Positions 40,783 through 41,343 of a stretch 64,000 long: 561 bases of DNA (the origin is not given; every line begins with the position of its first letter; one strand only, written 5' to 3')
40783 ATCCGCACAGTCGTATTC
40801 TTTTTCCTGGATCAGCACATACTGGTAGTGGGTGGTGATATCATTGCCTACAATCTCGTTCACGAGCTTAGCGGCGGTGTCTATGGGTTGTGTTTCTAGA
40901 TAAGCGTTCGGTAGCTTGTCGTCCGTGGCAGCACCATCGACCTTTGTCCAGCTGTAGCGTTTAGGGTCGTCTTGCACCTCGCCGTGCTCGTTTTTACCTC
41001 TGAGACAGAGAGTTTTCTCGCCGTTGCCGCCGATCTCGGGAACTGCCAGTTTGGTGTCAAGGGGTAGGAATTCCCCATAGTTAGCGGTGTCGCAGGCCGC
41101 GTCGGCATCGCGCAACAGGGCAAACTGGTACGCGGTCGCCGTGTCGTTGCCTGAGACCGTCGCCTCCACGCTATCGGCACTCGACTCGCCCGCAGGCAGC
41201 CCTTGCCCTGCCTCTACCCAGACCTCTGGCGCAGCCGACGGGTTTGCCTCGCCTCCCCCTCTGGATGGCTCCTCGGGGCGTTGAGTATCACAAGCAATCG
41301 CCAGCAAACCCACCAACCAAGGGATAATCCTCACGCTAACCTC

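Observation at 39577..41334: Secreted lipoprotein with dockerin-like Ca-binding tandem at the C-terminus and two copies of a novel Cys-containing domain shared with two other loci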

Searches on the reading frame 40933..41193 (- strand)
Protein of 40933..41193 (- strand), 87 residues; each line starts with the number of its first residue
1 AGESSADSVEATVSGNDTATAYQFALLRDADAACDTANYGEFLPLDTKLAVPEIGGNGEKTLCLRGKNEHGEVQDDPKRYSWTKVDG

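Call 31: predict_structure(alignment_id=A3)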
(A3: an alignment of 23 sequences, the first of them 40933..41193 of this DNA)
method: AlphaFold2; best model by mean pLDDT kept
length: 87 residues; sequences in the alignment: 23
mean_pLDDT: 92.1   pTM: 0.79
mean pLDDT of the five models: 92.1, 92.0, 92.0, 89.0, 86.1
residues with pLDDT >= 90: 71; 70-90: 16; 50-70: 0; < 50: 0
segments of 3 or more residues with pLDDT < 50: none
pLDDT, mean of each block of 10 residues (from residue 1): 90 88 92 92 95 91 95 94 91
secondary structure, 60 per line:
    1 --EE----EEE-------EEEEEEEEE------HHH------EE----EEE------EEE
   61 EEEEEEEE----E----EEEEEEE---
elements in order: E9-11 E19-27 E49-51 E58-68 E78-84

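Call 32: search_protein_representatives(alignment_id=A3)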
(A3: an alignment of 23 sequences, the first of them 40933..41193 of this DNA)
Query: 23 sequences, 86 profile positions. Proteins with E-value up to 0.001 (for the whole library): 640; up to 1e-10: 251; up to 1e-30: 53. The best 150 are listed.
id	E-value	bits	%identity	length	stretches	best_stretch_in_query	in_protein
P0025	5.9e-257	846.9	-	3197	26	2-83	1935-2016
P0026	1.0e-149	503.2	-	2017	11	3-83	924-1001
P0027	1.6e-131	444.9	-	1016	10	3-83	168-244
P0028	6.1e-131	443.0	-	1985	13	2-83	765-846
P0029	1.6e-112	384.0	-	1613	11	5-83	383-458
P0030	3.2e-103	354.2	-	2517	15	4-82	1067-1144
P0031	2.3e-93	322.6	-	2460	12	3-83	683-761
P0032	1.1e-86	301.2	-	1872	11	3-84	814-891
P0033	1.3e-84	294.5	-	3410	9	3-83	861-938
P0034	5.6e-82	286.1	-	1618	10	2-84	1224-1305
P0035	2.2e-77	271.4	-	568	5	5-84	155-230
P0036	7.7e-73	256.8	-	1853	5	3-83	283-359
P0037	2.8e-69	245.4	-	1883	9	3-83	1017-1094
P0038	7.1e-64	228.1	-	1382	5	8-83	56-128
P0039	4.4e-62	222.4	-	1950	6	19-83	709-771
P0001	2.0e-57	207.4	-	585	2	2-85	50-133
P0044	9.7e-49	179.6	-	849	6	12-84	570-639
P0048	4.8e-47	174.1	-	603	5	4-82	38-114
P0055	1.3e-40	153.5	-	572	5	17-84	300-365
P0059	1.0e-38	147.5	-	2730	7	3-84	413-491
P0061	3.7e-38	145.7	-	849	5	4-83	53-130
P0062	1.1e-37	144.2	-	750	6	4-84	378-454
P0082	4.2e-29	116.7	-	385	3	7-84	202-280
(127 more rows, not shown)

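Call 33: search_protein_families(library=pfam, proteins=[P0027, P0035, P0044, P0048, P0055, P0061, P0062, P0026, P0038], max_evalue=0.1)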
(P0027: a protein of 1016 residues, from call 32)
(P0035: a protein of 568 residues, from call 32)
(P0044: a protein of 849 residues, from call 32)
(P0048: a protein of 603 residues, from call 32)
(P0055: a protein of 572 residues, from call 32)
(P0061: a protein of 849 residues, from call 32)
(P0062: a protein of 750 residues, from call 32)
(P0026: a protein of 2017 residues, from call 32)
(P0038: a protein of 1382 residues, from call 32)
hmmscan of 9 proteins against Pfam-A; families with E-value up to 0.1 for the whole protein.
P0027 (1016 aa): 3 families
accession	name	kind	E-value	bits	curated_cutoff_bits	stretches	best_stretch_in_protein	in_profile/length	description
PF19077.6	Big_13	-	4.8e-06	27.4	27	0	396-424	66-95/102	Bacterial Ig-like domain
PF13750.12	Big_3_3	-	7.3e-05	22.9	27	0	209-243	113-147/157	Bacterial Ig-like domain (group 3)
PF09240.16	IL6Ra-bind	-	0.014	16.3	24.3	0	879-906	65-92/96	Interleukin-6 receptor alpha chain, binding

P0035 (568 aa): 3 families
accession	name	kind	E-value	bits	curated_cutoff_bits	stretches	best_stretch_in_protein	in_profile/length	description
PF19077.6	Big_13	-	1.7e-05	25.7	27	0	482-506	72-97/102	Bacterial Ig-like domain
PF13750.12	Big_3_3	-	0.0024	18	27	0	484-532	14-61/157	Bacterial Ig-like domain (group 3)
PF14505.12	DUF4438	-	0.02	15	24.9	0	481-536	3-58/135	Domain of unknown function (DUF4438), N-terminal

P0044 (849 aa): 5 families
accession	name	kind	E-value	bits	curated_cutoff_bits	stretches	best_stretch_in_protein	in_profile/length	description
PF19077.6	Big_13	-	5.7e-09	36.8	27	1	508-541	65-99/102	Bacterial Ig-like domain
PF12245.14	Big_3_2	-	0.00082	20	23.3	1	492-542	70-119/122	Bacterial Ig-like domain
PF09394.16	Inhibitor_I42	-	0.031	15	27.2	0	632-684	18-67/91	Chagasin family peptidase inhibitor I42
PF13750.12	Big_3_3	-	0.035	14.2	27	0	515-551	12-48/157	Bacterial Ig-like domain (group 3)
PF20773.4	InhA-like_MAM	-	0.055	13.4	26.9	0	16-46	136-166/191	Immune inhibitor A-like, MAM domain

P0048 (603 aa): 1 family
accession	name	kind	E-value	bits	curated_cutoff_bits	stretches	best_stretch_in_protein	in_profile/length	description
PF19077.6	Big_13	-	0.0098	16.8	27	0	275-302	71-97/102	Bacterial Ig-like domain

P0055 (572 aa): 2 families
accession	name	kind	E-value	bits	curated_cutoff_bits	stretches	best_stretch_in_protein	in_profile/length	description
PF19077.6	Big_13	-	3.2e-08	34.4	27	0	239-264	70-95/102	Bacterial Ig-like domain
PF13750.12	Big_3_3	-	0.0015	18.7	27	0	235-279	5-50/157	Bacterial Ig-like domain (group 3)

P0061 (849 aa): 1 family
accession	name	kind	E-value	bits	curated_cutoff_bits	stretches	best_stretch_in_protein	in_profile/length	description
PF18277.6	AbrB_C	-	0.00023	21.3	22.8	0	94-108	8-22/37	AbrB C-terminal domain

P0062 (750 aa): 5 families
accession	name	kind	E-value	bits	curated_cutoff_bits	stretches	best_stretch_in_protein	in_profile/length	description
PF19077.6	Big_13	-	5.1e-07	30.6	27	0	142-169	70-97/102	Bacterial Ig-like domain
PF07495.19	Y_Y_Y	-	0.0024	18.2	26.6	0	139-164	30-55/65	Y_Y_Y domain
PF13729.12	TraF_2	-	0.0046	16.6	25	1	480-531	160-211/264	F plasmid transfer operon, TraF, protein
PF15418.12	DUF4625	-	0.034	14.9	27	0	134-166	96-125/131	Domain of unknown function (DUF4625)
PF17936.7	Big_6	-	0.085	13.6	27.6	0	139-165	50-76/83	Bacterial Ig domain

P0026 (2017 aa): 8 families
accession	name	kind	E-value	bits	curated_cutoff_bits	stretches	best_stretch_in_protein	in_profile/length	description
PF19077.6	Big_13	-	3.8e-09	37.4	27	1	761-808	52-95/102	Bacterial Ig-like domain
PF22352.2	K319L-like_PKD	-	4.3e-08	33.5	27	2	184-248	17-82/84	K319L-like, PKD domain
PF13750.12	Big_3_3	-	3.5e-07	30.5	27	1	224-264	13-55/157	Bacterial Ig-like domain (group 3)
PF08309.17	LVIVD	-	1.8e-05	24.4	20.2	0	1776-1811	7-42/42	LVIVD repeat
PF00041.27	fn3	-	0.00017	22.2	25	1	1297-1386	2-71/84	Fibronectin type III domain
PF24421.1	Ig_J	-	0.011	16.2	29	0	103-157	42-96/104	Tip attachment protein J, Ig-like domain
PF18911.6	PKD_4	-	0.012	16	27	0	276-332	29-80/85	PKD domain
PF04612.17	T2SSM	-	0.045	14.4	27.8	0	605-647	46-88/160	Type II secretion system (T2SS), protein M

P0038 (1382 aa): 7 families
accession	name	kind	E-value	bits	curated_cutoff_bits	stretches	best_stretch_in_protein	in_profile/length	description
PF01483.27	P_proprotein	-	4.7e-19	68.7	21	1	899-985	3-84/86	Proprotein convertase P-domain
PF19077.6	Big_13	-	2.6e-10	41.1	27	2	447-499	45-98/102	Bacterial Ig-like domain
PF22352.2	K319L-like_PKD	-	4e-08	33.6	27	1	700-760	22-81/84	K319L-like, PKD domain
PF13750.12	Big_3_3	-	2.4e-06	27.8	27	0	378-426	9-56/157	Bacterial Ig-like domain (group 3)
PF00041.27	fn3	-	0.0028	18.3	25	1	1003-1090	3-72/84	Fibronectin type III domain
PF16656.11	Pur_ac_phosph_N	-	0.0063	17.5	30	1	1006-1089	6-85/93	Purple acid Phosphatase, N-terminal domain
PF18911.6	PKD_4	-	0.042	14.3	27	1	686-760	6-82/85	PKD domain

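Call 36: search_protein_families(library=ncbifam, proteins=[P0027, P0035, P0036, P0025, P0082, P0059], max_evalue=0.1)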
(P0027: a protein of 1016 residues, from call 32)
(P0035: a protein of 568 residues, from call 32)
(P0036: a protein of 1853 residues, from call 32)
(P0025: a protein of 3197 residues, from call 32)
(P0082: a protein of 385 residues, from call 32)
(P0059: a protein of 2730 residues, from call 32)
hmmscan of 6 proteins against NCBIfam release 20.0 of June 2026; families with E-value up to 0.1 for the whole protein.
P0027 (1016 aa): 0 families

P0035 (568 aa): 1 family
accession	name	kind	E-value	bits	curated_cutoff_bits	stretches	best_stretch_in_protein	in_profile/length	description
NF001841.0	PRK00567.1-1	equivalog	0.012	15.8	225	0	344-366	44-66/137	large-conductance mechanosensitive channel protein MscL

P0036 (1853 aa): 0 families

P0025 (3197 aa): 0 families

P0082 (385 aa): 1 family
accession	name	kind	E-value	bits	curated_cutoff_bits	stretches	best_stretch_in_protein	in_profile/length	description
NF047446.1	barrel_OmpL47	domain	0.0025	18.2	40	0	49-75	34-60/68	OmpL47-type beta-barrel domain-containing protein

P0059 (2730 aa): 6 families
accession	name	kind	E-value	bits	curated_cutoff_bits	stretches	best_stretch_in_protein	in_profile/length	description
NF033510.3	Ca_tandemer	repeat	1e-12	48.2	50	2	1405-1500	3-95/96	Ca2+-stabilized repeat-containing adhesin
TIGR03548.1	mutarot_permut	subfamily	5.5e-10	38.9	243.2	1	2313-2404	144-231/323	cyclically-permuted mutarotase family protein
TIGR02542.1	T_forsyth_147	domain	4.5e-08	33.1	67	0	1861-1895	99-132/145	TANFOR domain-containing protein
NF047446.1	barrel_OmpL47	domain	1.4e-06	28.6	40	0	555-593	30-68/68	OmpL47-type beta-barrel domain-containing protein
TIGR03547.1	muta_rot_YjhT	subfamily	9.6e-06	25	256.35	0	2092-2154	60-128/346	YjhT family mutarotase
NF033932.1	LapB_rpt_80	domain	0.057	13.7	45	0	1588-1621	2-35/83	LapB repeat-containing protein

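Call 45: list_cluster_members(proteins=[P0025, P0026, P0027, P0029, P0035, P0036, P0038, P0059, P0082, P0001])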
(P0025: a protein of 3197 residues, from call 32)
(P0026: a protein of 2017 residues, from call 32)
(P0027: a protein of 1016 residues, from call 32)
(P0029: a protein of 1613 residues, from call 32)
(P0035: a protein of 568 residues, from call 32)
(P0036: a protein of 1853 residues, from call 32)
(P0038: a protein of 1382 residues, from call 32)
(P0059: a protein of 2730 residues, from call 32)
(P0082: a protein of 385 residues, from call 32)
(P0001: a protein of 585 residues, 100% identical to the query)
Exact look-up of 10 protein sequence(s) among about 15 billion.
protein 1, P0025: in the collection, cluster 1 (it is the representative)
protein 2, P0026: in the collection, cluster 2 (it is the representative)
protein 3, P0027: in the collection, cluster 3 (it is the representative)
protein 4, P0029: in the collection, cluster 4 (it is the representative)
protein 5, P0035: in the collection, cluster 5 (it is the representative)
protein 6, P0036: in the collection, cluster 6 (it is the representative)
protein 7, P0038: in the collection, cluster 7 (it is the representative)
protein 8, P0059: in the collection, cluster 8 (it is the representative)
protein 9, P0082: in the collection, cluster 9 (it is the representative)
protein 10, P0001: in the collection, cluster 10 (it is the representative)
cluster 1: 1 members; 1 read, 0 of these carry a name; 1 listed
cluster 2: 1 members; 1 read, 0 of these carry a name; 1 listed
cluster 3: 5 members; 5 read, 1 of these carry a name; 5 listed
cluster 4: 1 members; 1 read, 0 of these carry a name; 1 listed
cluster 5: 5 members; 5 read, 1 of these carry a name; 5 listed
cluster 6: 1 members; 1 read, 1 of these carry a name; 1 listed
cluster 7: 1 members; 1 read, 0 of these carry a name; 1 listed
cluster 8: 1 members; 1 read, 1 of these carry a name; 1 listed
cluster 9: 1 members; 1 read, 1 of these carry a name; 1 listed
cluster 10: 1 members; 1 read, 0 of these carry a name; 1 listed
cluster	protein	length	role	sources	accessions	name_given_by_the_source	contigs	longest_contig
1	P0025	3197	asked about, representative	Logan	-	-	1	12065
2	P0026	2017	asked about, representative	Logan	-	-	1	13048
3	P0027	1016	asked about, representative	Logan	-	-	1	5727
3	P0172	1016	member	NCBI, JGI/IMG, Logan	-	hypothetical protein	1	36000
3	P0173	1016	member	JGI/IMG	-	-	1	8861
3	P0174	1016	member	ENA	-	-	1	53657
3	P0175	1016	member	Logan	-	-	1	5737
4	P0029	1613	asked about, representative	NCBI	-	-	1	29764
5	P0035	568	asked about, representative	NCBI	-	-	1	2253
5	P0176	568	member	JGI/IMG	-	hypothetical protein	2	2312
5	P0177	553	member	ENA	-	-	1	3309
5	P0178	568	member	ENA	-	-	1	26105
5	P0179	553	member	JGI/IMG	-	-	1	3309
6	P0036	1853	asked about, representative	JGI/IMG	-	hypothetical protein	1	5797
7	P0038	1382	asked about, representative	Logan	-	-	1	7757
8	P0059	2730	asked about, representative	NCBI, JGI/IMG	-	hypothetical protein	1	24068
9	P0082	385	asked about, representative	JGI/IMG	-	hypothetical protein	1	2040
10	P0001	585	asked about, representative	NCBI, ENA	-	-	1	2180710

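Call 46: search_solved_structures(query=A3, max_evalue=10, show_alignments=3)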
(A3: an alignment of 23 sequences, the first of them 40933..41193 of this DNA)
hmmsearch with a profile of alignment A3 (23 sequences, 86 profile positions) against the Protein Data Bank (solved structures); distinct sequences matched with E-value up to 10: 0.

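Call 49: search_solved_structures(query=A4, max_evalue=10, show_alignments=3)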
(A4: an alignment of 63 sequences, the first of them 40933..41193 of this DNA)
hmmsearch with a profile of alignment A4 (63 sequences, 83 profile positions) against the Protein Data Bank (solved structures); distinct sequences matched with E-value up to 10: 3.
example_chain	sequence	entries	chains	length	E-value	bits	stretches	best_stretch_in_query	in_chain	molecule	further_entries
2yn3_A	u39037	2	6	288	0.0011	22.2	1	51-73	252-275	PUTATIVE INNER MEMBRANE PROTEIN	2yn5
1f5j_A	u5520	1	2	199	0.012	19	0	49-72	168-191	BETA-1,4-XYLANASE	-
1k85_A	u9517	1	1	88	0.97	12.8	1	42-72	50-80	CHITINASE A1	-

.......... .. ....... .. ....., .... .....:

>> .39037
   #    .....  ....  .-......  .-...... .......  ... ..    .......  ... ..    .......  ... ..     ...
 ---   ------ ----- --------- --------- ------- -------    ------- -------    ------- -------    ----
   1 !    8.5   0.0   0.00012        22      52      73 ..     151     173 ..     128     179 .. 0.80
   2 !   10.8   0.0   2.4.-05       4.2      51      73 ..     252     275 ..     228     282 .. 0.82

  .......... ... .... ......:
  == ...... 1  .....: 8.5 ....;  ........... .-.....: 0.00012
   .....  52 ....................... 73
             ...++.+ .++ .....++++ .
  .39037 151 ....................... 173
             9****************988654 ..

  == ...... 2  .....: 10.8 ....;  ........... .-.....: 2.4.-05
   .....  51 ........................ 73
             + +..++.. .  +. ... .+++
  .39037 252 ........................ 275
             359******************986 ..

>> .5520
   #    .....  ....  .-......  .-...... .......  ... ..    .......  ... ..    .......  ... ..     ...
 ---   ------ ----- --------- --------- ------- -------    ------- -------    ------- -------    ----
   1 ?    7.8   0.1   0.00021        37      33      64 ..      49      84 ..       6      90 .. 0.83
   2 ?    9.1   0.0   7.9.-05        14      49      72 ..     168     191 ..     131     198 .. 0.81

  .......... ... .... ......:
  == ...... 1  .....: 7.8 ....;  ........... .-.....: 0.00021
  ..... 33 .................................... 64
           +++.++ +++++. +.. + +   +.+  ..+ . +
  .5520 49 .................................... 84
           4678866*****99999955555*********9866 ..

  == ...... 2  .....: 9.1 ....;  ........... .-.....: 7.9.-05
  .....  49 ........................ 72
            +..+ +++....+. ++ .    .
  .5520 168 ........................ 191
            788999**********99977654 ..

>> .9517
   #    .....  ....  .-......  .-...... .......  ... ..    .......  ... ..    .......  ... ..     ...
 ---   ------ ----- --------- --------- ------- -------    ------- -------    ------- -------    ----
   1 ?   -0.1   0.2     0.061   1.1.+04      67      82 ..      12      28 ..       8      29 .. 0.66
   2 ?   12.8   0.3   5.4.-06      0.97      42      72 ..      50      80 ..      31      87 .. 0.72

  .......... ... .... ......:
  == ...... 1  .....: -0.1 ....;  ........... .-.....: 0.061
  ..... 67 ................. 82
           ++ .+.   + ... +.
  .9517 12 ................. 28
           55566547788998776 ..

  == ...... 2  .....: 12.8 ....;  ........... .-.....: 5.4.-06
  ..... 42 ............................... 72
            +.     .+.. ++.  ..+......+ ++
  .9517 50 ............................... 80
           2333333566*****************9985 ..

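Call 50: search_protein_families(library=pfam, alignment_id=A4, max_evalue=1)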
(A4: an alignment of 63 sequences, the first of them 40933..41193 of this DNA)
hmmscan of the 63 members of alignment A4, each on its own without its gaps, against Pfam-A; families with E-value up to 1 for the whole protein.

A. member 1, window:40933-41193:- (87 aa): 0 families

B. families by the number of members that match (of 63 scanned): 22 families
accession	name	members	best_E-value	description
PF19077.6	Big_13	7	0.0003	Bacterial Ig-like domain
PF12245.14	Big_3_2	5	0.0093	Bacterial Ig-like domain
PF13750.12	Big_3_3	4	0.00072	Bacterial Ig-like domain (group 3)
PF07495.19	Y_Y_Y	4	0.0019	Y_Y_Y domain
PF24421.1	Ig_J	1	0.017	Tip attachment protein J, Ig-like domain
PF13573.12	SprB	1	0.02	SprB repeat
PF09136.16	Glucodextran_B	1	0.02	Glucodextranase, domain B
PF23660.1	NOMO_8th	1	0.022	NOMO eighth prealbumin-like domain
PF11134.13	Phage_stabilise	1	0.026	Phage stabilisation protein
PF24668.1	KH_Vigilin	1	0.026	Vigilin KH domain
PF03404.22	Mo-co_dimer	1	0.034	Mo-co oxidoreductase dimerisation domain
PF04151.21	PPC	1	0.066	Bacterial pre-peptidase C-terminal domain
PF15711.10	ILEI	1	0.07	Interleukin-like EMT inducer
PF05475.17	Chlam_vir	1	0.081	Pgp3 C-terminal domain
PF02057.21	Glyco_hydro_59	1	0.099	Glycosyl hydrolase family 59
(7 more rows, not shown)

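Call 61: find_encoding_contigs(protein=P0029, flank=3000, max_places=2)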
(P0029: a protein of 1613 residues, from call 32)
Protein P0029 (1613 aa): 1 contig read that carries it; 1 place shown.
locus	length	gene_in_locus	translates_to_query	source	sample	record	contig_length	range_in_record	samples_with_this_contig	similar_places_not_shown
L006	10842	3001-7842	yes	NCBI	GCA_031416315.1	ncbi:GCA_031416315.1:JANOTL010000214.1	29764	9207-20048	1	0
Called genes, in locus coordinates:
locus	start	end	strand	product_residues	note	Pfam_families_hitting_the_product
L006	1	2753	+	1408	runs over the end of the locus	PF11974:bMG3, PF01835:MG2, PF00207:A2M (weak)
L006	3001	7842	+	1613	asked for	PF13750:Big_3_3 (faint)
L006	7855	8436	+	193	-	-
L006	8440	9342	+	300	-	PF24684:Vgb_lyase (weak), PF06739:SBBP (faint), PF22807:TrAA12 (faint), PF01436:NHL (faint)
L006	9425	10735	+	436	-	-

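Call 62: find_encoding_contigs(protein=P0059, flank=3000, max_places=2)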
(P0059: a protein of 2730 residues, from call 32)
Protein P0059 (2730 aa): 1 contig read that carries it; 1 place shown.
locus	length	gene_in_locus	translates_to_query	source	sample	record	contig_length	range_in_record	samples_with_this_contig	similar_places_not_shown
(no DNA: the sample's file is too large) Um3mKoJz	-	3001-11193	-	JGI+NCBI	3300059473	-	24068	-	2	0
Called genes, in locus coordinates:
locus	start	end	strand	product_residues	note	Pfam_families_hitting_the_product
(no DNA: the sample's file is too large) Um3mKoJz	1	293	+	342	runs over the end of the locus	?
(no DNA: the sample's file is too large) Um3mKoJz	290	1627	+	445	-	PF07228:SpoIIE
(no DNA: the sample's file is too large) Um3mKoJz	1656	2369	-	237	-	-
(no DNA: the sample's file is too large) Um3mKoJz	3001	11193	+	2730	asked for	PF13415:Beta-prop_FBX42, PF24981:Beta-prop_ATRN-LZTR1, PF24681:Kelch_KLHDC2_KLHL20_DRC7, PF24981:Beta-prop_ATRN-LZTR1, PF13415:Beta-prop_FBX42, PF24681:Kelch_KLHDC2_KLHL20_DRC7, PF13415:Beta-prop_FBX42, PF24681:Kelch_KLHDC2_KLHL20_DRC7, +20 more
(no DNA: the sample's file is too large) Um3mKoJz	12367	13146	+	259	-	-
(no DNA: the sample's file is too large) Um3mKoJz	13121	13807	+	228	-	-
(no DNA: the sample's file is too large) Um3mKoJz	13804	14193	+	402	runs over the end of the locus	-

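Call 79: fold_search(model_id=the predicted structure, library=pdb)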
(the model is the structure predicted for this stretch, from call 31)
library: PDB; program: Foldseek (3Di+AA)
matches with E <= 10: 1441; with E <= 0.001: 0
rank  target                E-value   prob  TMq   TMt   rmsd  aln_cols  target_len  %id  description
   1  5jip_B                8.8e-03  1.00  0.62  0.20   2.9        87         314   13  Crystal structure of the Clostridium perfringens spore cortex lytic enzyme SleM (released 2016-08-10)
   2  3va6_B                1.2e-02  1.00  0.54  0.08   3.6        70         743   11  Crystal Structure of the extracellular domain of the putative hybrid two component system BT4673 from B. thetaiotaomic (released 2012-06-13)
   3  3va6_A                1.4e-02  1.00  0.54  0.08   3.7        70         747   11  Crystal Structure of the extracellular domain of the putative hybrid two component system BT4673 from B. thetaiotaomic (released 2012-06-13)
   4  5lw4_MODEL_1_A        1.4e-02  1.00  0.56  0.33   5.6       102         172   11  NMR solution structure of the apo-form of the chitin-active lytic polysaccharide monooxygenase BlLPMO10A (released 2017-10-25)
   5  5jip_A                1.5e-02  1.00  0.59  0.19   3.5        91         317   13  Crystal structure of the Clostridium perfringens spore cortex lytic enzyme SleM (released 2016-08-10)
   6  3ott_B                2.3e-02  1.00  0.54  0.08   3.7        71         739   11  Crystal Structure of the extracellular domain of the putative one component system BT4673 from B. thetaiotaomicron (released 2011-08-10)
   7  5icu                  2.3e-02  0.99  0.48  0.43   8.8        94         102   14  The crystal structure of CopC from Methylosinus trichosporium OB3b (released 2016-04-06)
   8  2w1n                  2.7e-02  1.00  0.61  0.26   3.1        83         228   12  cohesin and fibronectin type-III double module construct from the Clostridium perfringens glycoside hydrolase GH84C (released 2009-02-03)
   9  3ott_A                2.7e-02  1.00  0.54  0.08   3.7        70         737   11  Crystal Structure of the extracellular domain of the putative one component system BT4673 from B. thetaiotaomicron (released 2011-08-10)
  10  4a2m_A                3.4e-02  1.00  0.54  0.07   3.5        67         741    9  Structure of the periplasmic domain of the heparin and heparan sulphate sensing hybrid two component system BT4663 in  (released 2012-05-02)
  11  5dft_B                3.6e-02  1.00  0.67  0.67   3.1        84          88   13  Structure of the Eleventh Type III Domain from Human Fibronectin (released 2016-09-14)
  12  4a2m_B                3.8e-02  1.00  0.54  0.07   3.4        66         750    9  Structure of the periplasmic domain of the heparin and heparan sulphate sensing hybrid two component system BT4663 in  (released 2012-05-02)
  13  3pe9_D                3.8e-02  1.00  0.55  0.56   3.4        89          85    7  Structures of Clostridium thermocellum CbhA fibronectin(III)-like modules (released 2011-11-23)
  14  4kkp_A                3.8e-02  0.63  0.30  0.14   9.0        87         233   22  Crystal structure of Vibrio cholerae RbmA (crystal form 2) (released 2013-05-22)
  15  2h41                  4.0e-02  1.00  0.61  0.56   3.2        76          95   20  Solution structure of the second type III domain of human Fibronectin: minimized average structure (released 2007-04-10)
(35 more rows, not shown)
